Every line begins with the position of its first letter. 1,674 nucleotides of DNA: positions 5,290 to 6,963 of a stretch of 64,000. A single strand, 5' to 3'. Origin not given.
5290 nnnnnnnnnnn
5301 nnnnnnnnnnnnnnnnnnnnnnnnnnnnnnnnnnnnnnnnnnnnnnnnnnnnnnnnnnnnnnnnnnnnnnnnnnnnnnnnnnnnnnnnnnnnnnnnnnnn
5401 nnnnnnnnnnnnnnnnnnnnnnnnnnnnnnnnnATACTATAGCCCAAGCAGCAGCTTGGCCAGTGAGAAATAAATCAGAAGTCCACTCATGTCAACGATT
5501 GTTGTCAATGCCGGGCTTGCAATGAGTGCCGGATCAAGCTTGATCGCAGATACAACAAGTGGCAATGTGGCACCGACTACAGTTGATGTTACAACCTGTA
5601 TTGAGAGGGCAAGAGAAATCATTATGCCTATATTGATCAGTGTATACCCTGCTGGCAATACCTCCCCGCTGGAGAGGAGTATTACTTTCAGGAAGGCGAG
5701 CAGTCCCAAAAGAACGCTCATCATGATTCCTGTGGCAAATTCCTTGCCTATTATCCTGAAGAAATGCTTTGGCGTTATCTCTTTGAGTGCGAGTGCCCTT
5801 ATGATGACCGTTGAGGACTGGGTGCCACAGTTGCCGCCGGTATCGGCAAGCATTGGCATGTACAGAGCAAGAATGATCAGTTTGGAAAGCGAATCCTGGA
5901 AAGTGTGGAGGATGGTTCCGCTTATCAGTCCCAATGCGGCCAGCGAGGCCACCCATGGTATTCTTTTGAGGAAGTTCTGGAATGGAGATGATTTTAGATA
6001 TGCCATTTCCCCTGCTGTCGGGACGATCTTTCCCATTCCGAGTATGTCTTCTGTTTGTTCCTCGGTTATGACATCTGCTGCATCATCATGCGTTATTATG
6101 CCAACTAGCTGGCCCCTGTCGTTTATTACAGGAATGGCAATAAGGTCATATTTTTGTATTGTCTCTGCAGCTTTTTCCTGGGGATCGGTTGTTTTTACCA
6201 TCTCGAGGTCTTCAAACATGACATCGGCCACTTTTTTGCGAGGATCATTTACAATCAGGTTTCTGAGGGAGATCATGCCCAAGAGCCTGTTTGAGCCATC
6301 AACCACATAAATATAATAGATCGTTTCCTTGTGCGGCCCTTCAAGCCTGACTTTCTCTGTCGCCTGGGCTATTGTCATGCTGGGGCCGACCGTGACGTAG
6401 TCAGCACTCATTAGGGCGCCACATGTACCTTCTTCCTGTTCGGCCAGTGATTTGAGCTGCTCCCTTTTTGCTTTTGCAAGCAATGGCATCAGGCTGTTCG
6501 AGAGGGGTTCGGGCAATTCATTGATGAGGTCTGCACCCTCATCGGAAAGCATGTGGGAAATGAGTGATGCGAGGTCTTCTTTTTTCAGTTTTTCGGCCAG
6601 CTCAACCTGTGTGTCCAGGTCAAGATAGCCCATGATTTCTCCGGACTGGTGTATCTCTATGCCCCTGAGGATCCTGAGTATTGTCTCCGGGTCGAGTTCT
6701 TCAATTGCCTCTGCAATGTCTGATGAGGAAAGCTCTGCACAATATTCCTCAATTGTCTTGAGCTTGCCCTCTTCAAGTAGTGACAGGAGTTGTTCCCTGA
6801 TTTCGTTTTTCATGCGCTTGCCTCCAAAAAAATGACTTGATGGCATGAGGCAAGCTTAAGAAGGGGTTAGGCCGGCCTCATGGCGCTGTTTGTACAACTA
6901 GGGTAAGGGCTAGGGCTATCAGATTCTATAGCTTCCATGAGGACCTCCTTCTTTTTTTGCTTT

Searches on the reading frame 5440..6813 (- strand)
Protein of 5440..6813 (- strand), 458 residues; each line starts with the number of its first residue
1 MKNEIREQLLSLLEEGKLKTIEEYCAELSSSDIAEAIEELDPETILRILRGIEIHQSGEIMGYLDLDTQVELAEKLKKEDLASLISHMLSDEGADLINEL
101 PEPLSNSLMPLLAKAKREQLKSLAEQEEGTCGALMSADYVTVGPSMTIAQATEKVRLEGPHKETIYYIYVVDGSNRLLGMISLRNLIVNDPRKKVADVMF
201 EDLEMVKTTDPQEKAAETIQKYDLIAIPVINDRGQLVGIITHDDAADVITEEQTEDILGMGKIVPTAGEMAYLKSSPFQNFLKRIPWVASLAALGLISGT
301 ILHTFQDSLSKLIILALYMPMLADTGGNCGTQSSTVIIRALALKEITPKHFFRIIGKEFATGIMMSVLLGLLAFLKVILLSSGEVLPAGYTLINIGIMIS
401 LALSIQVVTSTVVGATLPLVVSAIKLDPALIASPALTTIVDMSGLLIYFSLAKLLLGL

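Call 7: find_homologous_proteins(query=window:5440-6813:-, max_evalue=1e-50)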
Query window:5440-6813:- (458 aa): 2103 proteins with E <= 1e-50 among 8000 candidates; the best 120 are listed.
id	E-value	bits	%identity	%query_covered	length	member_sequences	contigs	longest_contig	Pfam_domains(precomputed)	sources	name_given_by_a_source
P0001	1.3e-276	935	96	100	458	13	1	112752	PF01769.22,PF00571.34,PF03448.23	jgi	jgi:magnesium transporter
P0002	3.4e-143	496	52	100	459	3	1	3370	PF01769.22,PF00571.34,PF03448.23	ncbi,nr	ncbi:MAG: magnesium transporter [candidate division KSB1 bacterium]|nr:magnesium transporter [candid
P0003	1.9e-139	483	50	99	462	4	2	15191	PF01769.22,PF00571.34,PF03448.23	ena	-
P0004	9.8e-139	481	52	100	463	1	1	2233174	PF01769.22,PF00571.34,PF03448.23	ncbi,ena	-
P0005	4.9e-137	476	50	100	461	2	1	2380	PF01769.22,PF00571.34,PF03448.23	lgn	-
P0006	1.2e-136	474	50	100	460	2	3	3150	PF01769.22,PF00571.34,PF03448.23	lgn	-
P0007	1.6e-136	474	49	100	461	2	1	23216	PF01769.22,PF00571.34,PF03448.23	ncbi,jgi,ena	jgi:magnesium transporter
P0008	2.1e-136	473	50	99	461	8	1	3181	PF01769.22,PF14841.12,PF00571.34,PF03448.23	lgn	-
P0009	3.2e-136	473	49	100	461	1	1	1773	PF01769.22,PF00571.34,PF03448.23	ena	-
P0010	1.4e-135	471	50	98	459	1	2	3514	PF01769.22,PF00571.34,PF03448.23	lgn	-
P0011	1.5e-135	471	49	99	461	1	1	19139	PF01769.22,PF14841.12,PF00571.34,PF03448.23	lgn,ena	-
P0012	2.0e-135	470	50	99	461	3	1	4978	PF01769.22,PF00571.34,PF03448.23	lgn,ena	-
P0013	3.3e-135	470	50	98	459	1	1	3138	PF01769.22,PF00571.34,PF03448.23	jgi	-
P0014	4.9e-135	469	48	100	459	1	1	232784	PF01769.22,PF00571.34,PF03448.23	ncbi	-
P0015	5.0e-135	469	49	99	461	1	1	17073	PF01769.22,PF14841.12,PF00571.34,PF03448.23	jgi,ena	-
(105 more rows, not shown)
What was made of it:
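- Tried and rejected: MgtE identity drops from 96% to 52% (call 7).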

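Call 9: find_encoding_contigs(protein=P0001, flank=3000, max_places=10)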
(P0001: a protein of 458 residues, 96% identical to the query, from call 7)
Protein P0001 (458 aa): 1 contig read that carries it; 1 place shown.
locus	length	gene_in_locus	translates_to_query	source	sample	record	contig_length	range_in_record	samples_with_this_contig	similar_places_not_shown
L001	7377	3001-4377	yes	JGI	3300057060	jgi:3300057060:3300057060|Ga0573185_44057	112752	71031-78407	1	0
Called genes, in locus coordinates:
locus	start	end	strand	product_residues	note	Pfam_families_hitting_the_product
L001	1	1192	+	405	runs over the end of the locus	PF19583:ODP, PF00258:Flavodoxin_1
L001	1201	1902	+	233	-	PF01613:Flavin_Reduct, PF00301:Rubredoxin, PF21349:RUBY_RBDX (faint)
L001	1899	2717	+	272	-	PF09674:DUF2400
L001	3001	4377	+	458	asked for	PF03448:MgtE_N, PF00571:CBS, PF01769:MgtE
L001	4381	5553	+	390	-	PF13360:PQQ_2, PF13570:Beta-prop_ACSF4 (faint)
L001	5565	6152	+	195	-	PF19641:DUF6144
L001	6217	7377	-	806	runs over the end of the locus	PF02861:Clp_N, PF13191:AAA_16 (weak), PF00004:AAA, PF17871:AAA_lid_9, PF00004:AAA, PF07724:AAA_2, PF07728:AAA_5, PF10431:ClpB_D2-small, +10 more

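Call 13: list_cluster_members(proteins=[P0001])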
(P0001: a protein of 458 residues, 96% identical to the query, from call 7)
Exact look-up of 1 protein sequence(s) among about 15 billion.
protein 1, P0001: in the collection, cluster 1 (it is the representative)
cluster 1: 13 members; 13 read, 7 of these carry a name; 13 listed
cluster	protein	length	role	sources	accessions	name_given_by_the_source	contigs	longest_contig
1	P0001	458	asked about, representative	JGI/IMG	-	magnesium transporter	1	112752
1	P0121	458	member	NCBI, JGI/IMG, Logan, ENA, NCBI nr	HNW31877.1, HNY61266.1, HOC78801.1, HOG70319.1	MAG TPA: magnesium transporter [Caldisericia bacterium] | magnesium transporter | MAG: Magnesium transporter MgtE [bacterium ADurb.Bin132]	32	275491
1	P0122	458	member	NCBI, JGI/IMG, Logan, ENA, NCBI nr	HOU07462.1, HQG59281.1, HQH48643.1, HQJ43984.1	MAG TPA: magnesium transporter [Caldisericia bacterium] | magnesium transporter [Caldisericia bacterium]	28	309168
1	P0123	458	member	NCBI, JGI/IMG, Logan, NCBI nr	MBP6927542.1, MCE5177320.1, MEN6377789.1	MAG: magnesium transporter [Caldisericales bacterium] | magnesium transporter [Caldisericia bacterium]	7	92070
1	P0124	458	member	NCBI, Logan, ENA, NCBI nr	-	-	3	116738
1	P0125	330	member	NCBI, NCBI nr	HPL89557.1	MAG TPA: magnesium transporter, partial [Caldisericia bacterium] | magnesium transporter [Caldisericia bacterium]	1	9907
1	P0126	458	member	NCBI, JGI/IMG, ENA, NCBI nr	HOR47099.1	MAG TPA: magnesium transporter [Caldisericia bacterium] | magnesium transporter [Caldisericia bacterium]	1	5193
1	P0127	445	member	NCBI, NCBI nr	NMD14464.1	MAG: magnesium transporter, partial [Caldisericales bacterium] | magnesium transporter [Caldisericales bacterium]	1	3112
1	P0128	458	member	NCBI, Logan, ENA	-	-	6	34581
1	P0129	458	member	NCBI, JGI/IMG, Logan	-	-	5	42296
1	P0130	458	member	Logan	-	-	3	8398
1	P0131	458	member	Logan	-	-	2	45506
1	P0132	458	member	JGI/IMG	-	-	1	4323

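Call 14: find_encoding_contigs(protein=P0121, flank=1500, max_places=10)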
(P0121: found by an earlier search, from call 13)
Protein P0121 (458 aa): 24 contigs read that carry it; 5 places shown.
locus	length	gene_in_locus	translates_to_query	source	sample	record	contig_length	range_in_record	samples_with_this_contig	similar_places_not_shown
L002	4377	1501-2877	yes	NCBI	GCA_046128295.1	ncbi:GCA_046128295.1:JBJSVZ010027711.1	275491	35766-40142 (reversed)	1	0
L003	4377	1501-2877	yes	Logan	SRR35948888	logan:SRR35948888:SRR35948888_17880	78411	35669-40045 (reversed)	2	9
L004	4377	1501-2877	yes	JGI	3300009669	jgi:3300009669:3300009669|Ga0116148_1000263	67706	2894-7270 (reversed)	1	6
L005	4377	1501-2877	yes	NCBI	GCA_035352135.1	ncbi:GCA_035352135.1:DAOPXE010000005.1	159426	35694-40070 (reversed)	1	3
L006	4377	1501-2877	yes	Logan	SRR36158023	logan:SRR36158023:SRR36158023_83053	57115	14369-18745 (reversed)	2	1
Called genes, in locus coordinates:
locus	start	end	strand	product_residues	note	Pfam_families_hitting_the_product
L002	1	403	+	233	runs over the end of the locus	PF01613:Flavin_Reduct, PF00301:Rubredoxin, PF21349:RUBY_RBDX (faint)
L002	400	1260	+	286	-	PF09674:DUF2400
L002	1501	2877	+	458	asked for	PF03448:MgtE_N, PF00571:CBS, PF01769:MgtE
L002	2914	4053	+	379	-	PF13360:PQQ_2, PF13570:Beta-prop_ACSF4 (faint)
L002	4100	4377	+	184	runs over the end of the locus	PF19641:DUF6144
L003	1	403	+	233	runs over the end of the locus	PF01613:Flavin_Reduct, PF00301:Rubredoxin, PF21349:RUBY_RBDX (faint)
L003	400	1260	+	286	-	PF09674:DUF2400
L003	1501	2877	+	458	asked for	PF03448:MgtE_N, PF00571:CBS, PF01769:MgtE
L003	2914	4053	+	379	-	PF13360:PQQ_2, PF13570:Beta-prop_ACSF4 (faint)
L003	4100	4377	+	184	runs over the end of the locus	PF19641:DUF6144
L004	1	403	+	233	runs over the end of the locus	PF01613:Flavin_Reduct, PF00301:Rubredoxin, PF21349:RUBY_RBDX (faint)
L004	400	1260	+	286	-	PF09674:DUF2400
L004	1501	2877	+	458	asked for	PF03448:MgtE_N, PF00571:CBS, PF01769:MgtE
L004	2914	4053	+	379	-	PF13360:PQQ_2, PF13570:Beta-prop_ACSF4 (faint)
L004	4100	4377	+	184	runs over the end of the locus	PF19641:DUF6144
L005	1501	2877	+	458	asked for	PF03448:MgtE_N, PF00571:CBS, PF01769:MgtE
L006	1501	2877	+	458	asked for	PF03448:MgtE_N, PF00571:CBS, PF01769:MgtE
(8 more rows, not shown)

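Call 15: find_encoding_contigs(protein=P0123, flank=1500, max_places=10)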
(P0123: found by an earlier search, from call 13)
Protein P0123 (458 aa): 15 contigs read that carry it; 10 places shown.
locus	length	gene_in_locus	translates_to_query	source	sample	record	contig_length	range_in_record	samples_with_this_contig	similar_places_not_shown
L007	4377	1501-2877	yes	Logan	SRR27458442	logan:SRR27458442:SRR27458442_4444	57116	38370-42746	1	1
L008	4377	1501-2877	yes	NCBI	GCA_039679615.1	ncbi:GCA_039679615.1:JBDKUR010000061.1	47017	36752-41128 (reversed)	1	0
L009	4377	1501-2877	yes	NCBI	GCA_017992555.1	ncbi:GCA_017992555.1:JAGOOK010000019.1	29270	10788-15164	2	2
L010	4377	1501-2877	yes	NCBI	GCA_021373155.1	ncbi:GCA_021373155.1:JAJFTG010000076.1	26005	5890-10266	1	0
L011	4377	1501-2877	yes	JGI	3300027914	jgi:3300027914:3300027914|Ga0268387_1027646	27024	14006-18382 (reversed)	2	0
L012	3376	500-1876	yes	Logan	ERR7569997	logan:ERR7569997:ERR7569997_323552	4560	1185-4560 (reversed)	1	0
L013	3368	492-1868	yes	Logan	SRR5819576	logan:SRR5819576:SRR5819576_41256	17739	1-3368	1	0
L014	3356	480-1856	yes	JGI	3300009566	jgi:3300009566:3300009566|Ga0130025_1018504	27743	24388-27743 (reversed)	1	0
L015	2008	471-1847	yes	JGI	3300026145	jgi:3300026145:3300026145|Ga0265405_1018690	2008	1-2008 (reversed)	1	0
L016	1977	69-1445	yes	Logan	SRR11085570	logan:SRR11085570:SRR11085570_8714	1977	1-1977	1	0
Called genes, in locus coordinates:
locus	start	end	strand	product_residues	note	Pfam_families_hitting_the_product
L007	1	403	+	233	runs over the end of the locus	PF01613:Flavin_Reduct, PF00301:Rubredoxin, PF21349:RUBY_RBDX (faint)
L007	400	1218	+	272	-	PF09674:DUF2400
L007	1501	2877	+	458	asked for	PF03448:MgtE_N, PF00571:CBS, PF01769:MgtE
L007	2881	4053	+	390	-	PF13570:Beta-prop_ACSF4 (faint), PF13360:PQQ_2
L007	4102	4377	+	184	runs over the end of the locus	PF19641:DUF6144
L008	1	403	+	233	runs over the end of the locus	PF01613:Flavin_Reduct, PF00301:Rubredoxin, PF21349:RUBY_RBDX (faint)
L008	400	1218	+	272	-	PF09674:DUF2400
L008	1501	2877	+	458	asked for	PF03448:MgtE_N, PF00571:CBS, PF01769:MgtE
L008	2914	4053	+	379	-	PF13360:PQQ_2, PF13570:Beta-prop_ACSF4 (faint)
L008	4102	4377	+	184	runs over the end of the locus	PF19641:DUF6144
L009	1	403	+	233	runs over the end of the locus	PF01613:Flavin_Reduct, PF00301:Rubredoxin, PF21349:RUBY_RBDX (faint)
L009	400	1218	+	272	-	PF09674:DUF2400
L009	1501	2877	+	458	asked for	PF03448:MgtE_N, PF00571:CBS, PF01769:MgtE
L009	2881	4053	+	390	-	PF13570:Beta-prop_ACSF4 (faint), PF13360:PQQ_2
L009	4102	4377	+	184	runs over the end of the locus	PF19641:DUF6144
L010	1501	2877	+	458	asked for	PF03448:MgtE_N, PF00571:CBS, PF01769:MgtE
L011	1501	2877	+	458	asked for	PF03448:MgtE_N, PF00571:CBS, PF01769:MgtE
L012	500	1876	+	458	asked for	PF03448:MgtE_N, PF00571:CBS, PF01769:MgtE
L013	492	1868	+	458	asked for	PF03448:MgtE_N, PF00571:CBS, PF01769:MgtE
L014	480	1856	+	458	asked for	PF03448:MgtE_N, PF00571:CBS, PF01769:MgtE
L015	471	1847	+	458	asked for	PF03448:MgtE_N, PF00571:CBS, PF01769:MgtE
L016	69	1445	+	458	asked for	PF03448:MgtE_N, PF00571:CBS, PF01769:MgtE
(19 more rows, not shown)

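Call 18: find_related_loci(query=window:5440-6813:-, collection=metagenome_contigs, flank=700)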
Query window:5440-6813:- (458 aa) in metagenome_contigs; peptide patterns used: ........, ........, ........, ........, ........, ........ (x = any residue, [..] = any of these).
223 stretches matched a pattern; 5 encode a relative of the query (tblastn E <= 1e-3); 5 distinct loci.
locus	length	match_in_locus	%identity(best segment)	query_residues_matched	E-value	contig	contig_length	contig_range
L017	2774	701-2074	97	1-458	0e+0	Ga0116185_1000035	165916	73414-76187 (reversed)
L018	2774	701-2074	96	1-458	0e+0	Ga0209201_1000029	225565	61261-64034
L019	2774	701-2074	96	1-458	0e+0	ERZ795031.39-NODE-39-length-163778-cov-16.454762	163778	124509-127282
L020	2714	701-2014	47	21-458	4e-134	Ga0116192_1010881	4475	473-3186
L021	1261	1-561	98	272-458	3e-124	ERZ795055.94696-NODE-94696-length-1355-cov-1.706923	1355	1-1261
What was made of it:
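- Tried and rejected: The metagenome scan gave 5 loci (call 18).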

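Call 21: find_related_loci(query=A2, collection=genome_contigs, flank=1200)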
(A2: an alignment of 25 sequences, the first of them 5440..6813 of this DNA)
Query A2 (458 aa) in genome_contigs; peptide patterns used: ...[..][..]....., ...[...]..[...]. (x = any residue, [..] = any of these).
599 stretches matched a pattern (row limit reached: there are more); 458 encode a relative of the query (tblastn E <= 1e-3); the best 80 are kept; 80 distinct loci.
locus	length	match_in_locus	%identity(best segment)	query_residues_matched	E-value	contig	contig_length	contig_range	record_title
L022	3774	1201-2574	97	1-458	0e+0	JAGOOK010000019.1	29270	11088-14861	MAG: Caldisericia bacterium isolate Go_SlDig_bin_249 Go_SlDig_4311_length_29270_cov_18.652095, whole genome shotgun sequ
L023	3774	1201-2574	96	1-458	0e+0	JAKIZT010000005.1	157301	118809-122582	MAG: Caldisericales bacterium isolate UR.bin110 NODE_5_length_157301_cov_11.795426, whole genome shotgun sequence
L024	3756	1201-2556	50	5-456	4e-151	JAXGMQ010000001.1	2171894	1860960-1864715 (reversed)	MAG: Caldisericia bacterium isolate AnMBR.bin236 bin236_1, whole genome shotgun sequence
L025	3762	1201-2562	50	5-458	2e-150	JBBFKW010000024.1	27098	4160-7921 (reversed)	MAG: Desulfosoma sp. isolate Uz-U4-09 NODE_1512_length_27098_cov_27.078689, whole genome shotgun sequence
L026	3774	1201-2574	49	1-458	4e-147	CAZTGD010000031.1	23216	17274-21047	MAG TPA_asm: uncultured Caldisericales bacterium isolate binchicken_co8_390 genome assembly, contig: NODE_3335_length_23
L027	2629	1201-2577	51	1-458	3e-150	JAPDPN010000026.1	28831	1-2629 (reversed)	MAG: candidate division KSB1 bacterium isolate DPZ2_202101_bins_149 DPZ-2_202101_bins_149_scaffold_26, whole genome shot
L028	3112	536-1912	48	1-458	3e-145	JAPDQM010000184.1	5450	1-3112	MAG: candidate division KSB1 bacterium isolate JZ4_201803_bins_154 JZ-4_201803_bins_154_scaffold_184, whole genome shotg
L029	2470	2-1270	52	35-456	4e-144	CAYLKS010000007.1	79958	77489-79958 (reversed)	MAG TPA_asm: uncultured bacterium isolate binchicken_co256_502 genome assembly, contig: NODE_218_length_79958_cov_8.2573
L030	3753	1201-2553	46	8-458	2e-140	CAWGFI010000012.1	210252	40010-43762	MAG: uncultured delta proteobacterium isolate MFD05684.bin.2.29 genome assembly, contig: contig_55215, whole genome shot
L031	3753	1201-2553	48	8-458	2e-140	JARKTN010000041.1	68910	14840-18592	MAG: Anaerohalosphaeraceae bacterium isolate Seed_metabat.19 k141_902517, whole genome shotgun sequence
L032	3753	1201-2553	48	8-458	9e-140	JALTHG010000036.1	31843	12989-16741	MAG: Deltaproteobacteria bacterium isolate S016_metabat2_scaf2bin.043 S016_NODE_195_length_31843_cov_51.074095, whole ge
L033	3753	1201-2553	47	8-458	5e-139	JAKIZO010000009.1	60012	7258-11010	MAG: Bacteroidetes bacterium isolate UR.bin29 NODE_9_length_60012_cov_3.073697, whole genome shotgun sequence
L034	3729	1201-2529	47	16-458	2e-138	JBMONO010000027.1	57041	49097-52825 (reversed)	MAG: Thermodesulfobacteriota bacterium isolate Betzabe_MAG078 MAG078_27, whole genome shotgun sequence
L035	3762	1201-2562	47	5-458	1e-138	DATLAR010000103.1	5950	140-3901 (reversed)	MAG TPA_asm: Planctomycetota bacterium isolate SMAG_U14276 k141_1004985, whole genome shotgun sequence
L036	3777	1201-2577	46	1-458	3e-138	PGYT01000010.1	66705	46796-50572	MAG: Ignavibacteriae bacterium HGW-Ignavibacteriae-2 08E140C01_z5_2013_Ig3399_v2_scaffold_472, whole genome shotgun sequ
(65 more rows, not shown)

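Call 62: find_encoding_contigs(protein=P0122, flank=400, max_places=10)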
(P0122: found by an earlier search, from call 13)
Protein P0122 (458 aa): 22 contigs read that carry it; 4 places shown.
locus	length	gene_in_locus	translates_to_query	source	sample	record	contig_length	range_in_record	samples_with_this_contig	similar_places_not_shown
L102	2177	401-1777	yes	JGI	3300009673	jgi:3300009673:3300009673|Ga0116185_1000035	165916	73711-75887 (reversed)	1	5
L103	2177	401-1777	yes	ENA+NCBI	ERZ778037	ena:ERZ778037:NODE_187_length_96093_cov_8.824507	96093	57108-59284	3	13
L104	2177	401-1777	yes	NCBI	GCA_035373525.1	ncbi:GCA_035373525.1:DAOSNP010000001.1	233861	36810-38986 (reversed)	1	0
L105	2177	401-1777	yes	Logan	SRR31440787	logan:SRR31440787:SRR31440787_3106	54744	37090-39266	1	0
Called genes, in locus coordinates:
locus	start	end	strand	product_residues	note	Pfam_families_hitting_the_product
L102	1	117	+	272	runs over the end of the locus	PF09674:DUF2400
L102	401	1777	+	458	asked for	PF03448:MgtE_N, PF00571:CBS, PF01769:MgtE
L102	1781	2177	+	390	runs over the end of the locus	PF13360:PQQ_2, PF13570:Beta-prop_ACSF4 (faint)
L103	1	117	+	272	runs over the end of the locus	PF09674:DUF2400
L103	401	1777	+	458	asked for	PF03448:MgtE_N, PF00571:CBS, PF01769:MgtE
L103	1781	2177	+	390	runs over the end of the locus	PF13360:PQQ_2, PF13570:Beta-prop_ACSF4 (faint)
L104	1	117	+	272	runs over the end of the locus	PF09674:DUF2400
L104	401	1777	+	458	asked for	PF03448:MgtE_N, PF00571:CBS, PF01769:MgtE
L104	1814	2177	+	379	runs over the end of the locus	PF13360:PQQ_2, PF13570:Beta-prop_ACSF4 (faint)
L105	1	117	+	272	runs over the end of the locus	PF09674:DUF2400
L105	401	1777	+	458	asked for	PF03448:MgtE_N, PF00571:CBS, PF01769:MgtE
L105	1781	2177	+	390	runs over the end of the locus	PF13360:PQQ_2, PF13570:Beta-prop_ACSF4 (faint)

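Call 63: find_encoding_contigs(protein=P0124, flank=400, max_places=10)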
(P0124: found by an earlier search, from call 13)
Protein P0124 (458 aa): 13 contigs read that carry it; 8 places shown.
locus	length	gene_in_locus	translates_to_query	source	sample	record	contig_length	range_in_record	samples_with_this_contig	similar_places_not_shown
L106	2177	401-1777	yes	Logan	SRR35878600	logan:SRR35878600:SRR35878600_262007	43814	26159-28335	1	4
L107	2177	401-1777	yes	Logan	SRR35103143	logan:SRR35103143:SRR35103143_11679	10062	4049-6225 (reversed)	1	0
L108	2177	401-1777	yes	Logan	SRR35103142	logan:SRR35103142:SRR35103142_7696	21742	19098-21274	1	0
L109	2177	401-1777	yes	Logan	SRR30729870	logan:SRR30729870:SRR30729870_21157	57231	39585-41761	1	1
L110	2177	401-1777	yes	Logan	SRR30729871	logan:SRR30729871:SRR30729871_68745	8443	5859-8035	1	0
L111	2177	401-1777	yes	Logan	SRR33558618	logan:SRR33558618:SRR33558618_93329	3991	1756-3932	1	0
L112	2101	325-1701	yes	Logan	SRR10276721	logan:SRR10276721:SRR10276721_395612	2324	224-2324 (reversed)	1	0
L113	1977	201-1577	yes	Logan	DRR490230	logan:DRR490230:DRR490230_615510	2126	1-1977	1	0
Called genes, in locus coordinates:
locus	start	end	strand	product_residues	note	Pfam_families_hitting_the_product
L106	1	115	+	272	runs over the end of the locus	PF09674:DUF2400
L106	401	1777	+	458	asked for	PF03448:MgtE_N, PF00571:CBS, PF01769:MgtE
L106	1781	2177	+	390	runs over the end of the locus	PF13360:PQQ_2, PF13570:Beta-prop_ACSF4 (faint), PF13360:PQQ_2 (weak)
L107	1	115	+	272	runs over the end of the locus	PF09674:DUF2400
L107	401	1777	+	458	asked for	PF03448:MgtE_N, PF00571:CBS, PF01769:MgtE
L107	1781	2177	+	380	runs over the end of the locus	PF13360:PQQ_2, PF13570:Beta-prop_ACSF4 (faint), PF13360:PQQ_2 (weak)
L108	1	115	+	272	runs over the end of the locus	PF09674:DUF2400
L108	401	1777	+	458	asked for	PF03448:MgtE_N, PF00571:CBS, PF01769:MgtE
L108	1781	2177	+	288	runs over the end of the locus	?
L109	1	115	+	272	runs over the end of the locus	PF09674:DUF2400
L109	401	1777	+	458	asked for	PF03448:MgtE_N, PF00571:CBS, PF01769:MgtE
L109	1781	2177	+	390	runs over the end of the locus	PF13360:PQQ_2, PF13570:Beta-prop_ACSF4 (weak), PF13360:PQQ_2 (weak)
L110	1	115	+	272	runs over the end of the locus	PF09674:DUF2400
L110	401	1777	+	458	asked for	PF03448:MgtE_N, PF00571:CBS, PF01769:MgtE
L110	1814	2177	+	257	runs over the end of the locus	?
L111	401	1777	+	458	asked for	PF03448:MgtE_N, PF00571:CBS, PF01769:MgtE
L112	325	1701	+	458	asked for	PF03448:MgtE_N, PF00571:CBS, PF01769:MgtE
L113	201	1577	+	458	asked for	PF03448:MgtE_N, PF00571:CBS, PF01769:MgtE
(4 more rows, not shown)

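Call 64: find_encoding_contigs(protein=P0128, flank=400, max_places=10)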
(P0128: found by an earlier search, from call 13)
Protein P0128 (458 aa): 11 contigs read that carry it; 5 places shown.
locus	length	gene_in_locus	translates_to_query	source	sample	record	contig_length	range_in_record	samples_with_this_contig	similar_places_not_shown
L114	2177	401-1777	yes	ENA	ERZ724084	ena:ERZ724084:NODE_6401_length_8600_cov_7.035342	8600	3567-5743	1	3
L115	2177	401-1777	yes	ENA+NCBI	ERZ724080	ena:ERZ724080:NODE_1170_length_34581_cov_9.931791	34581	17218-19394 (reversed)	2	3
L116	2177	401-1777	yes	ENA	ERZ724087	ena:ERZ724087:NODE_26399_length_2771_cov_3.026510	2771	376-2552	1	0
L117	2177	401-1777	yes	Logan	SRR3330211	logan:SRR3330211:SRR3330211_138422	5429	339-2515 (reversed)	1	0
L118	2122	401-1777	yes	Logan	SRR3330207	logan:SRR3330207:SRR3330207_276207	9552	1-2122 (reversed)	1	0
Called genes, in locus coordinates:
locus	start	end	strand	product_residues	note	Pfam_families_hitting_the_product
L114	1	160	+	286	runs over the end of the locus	PF09674:DUF2400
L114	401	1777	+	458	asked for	PF03448:MgtE_N, PF00571:CBS, PF01769:MgtE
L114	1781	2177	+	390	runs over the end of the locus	PF13360:PQQ_2, PF13570:Beta-prop_ACSF4 (faint)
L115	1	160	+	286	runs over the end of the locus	PF09674:DUF2400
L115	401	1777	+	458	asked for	PF03448:MgtE_N, PF00571:CBS, PF01769:MgtE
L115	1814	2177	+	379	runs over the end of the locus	PF13360:PQQ_2, PF13570:Beta-prop_ACSF4 (faint)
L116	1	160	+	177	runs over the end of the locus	?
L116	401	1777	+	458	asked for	PF03448:MgtE_N, PF00571:CBS, PF01769:MgtE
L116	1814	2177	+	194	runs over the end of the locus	?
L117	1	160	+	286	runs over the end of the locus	PF09674:DUF2400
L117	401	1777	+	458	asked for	PF03448:MgtE_N, PF00571:CBS, PF01769:MgtE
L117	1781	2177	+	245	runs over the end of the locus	?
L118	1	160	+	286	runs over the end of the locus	PF09674:DUF2400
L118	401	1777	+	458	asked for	PF03448:MgtE_N, PF00571:CBS, PF01769:MgtE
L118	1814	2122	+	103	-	?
